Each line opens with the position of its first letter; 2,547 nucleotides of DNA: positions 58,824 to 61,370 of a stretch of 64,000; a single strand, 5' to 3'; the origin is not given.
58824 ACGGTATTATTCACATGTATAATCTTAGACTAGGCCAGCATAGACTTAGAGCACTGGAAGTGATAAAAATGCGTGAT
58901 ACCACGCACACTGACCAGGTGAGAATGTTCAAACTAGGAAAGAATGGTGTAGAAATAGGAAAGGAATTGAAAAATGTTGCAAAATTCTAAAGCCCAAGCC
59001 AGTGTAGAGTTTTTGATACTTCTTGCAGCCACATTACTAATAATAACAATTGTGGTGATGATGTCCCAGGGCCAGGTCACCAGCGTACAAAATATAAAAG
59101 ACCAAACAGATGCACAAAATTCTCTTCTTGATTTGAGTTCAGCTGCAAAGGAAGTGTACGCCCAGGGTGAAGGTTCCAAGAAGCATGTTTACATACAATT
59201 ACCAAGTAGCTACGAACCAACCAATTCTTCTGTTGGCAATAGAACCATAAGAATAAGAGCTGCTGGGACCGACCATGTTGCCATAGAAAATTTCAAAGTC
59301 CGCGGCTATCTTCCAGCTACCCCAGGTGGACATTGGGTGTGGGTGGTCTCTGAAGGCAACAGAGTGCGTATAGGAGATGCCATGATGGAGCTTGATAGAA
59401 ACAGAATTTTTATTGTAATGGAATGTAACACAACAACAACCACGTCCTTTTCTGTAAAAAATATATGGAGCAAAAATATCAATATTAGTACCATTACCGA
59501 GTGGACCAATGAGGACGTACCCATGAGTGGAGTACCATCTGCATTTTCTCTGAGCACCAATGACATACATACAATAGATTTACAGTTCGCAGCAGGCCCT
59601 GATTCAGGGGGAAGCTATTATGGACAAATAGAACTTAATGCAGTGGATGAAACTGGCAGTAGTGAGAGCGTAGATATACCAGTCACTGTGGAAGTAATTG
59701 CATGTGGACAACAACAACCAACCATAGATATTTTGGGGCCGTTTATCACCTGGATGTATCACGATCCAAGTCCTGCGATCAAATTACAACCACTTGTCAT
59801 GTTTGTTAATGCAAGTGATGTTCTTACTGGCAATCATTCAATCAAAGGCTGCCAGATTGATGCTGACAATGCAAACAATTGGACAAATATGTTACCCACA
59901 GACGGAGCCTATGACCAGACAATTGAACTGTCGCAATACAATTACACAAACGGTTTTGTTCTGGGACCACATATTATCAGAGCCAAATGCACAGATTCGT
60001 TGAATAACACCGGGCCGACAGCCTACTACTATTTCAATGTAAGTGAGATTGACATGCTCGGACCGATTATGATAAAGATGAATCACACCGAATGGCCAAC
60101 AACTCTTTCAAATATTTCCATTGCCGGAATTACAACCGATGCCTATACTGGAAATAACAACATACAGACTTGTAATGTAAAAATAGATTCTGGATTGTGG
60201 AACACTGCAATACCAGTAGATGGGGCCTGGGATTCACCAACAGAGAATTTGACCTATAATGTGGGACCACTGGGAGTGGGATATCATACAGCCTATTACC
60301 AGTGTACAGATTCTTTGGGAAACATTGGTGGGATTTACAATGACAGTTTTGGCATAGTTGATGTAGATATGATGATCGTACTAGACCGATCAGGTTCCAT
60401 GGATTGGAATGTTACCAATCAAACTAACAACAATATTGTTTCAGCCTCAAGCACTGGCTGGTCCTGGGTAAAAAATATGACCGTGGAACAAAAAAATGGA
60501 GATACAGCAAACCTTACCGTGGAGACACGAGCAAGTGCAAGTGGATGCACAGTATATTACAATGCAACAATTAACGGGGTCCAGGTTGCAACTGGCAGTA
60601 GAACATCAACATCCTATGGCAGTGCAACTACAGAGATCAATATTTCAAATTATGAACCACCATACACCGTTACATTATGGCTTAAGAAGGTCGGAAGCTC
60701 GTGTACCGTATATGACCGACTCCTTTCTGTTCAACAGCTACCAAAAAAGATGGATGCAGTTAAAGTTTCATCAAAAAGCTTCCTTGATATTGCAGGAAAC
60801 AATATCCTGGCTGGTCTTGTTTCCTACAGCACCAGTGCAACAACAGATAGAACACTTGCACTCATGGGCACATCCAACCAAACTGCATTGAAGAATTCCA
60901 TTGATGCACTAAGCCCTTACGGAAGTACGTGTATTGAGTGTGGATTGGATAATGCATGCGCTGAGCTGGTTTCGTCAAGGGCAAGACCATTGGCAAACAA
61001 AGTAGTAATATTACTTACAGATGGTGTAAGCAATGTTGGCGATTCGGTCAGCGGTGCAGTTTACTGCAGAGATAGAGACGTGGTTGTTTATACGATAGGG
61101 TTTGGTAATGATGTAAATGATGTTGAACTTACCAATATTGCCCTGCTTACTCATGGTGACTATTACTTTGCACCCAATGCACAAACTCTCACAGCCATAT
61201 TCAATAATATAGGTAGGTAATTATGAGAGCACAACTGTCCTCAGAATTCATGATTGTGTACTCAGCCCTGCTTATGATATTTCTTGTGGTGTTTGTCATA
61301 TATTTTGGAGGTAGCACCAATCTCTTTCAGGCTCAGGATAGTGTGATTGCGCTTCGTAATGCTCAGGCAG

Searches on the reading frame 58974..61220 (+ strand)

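Call 10: search_protein_families(library=pfam, proteins=[window:58974-61220:+], max_evalue=0.001)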
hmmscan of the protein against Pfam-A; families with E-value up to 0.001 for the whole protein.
window:58974-61220:+ (748 aa): 4 families
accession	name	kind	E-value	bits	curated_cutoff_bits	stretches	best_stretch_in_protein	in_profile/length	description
PF00092.34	VWA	-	2.9e-19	70.4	23.8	1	604-744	31-173/174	von Willebrand factor type A domain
PF13519.12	VWA_2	-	4.9e-09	37.2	27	1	588-684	16-106/107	von Willebrand factor type A domain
PF13768.12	VWA_3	-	1.7e-05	25.4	27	1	636-732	61-155/155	von Willebrand factor type A domain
PF04021.17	Class_IIIsignal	-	2.5e-05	24.5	23.7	1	5-29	1-25/27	Class III signal peptide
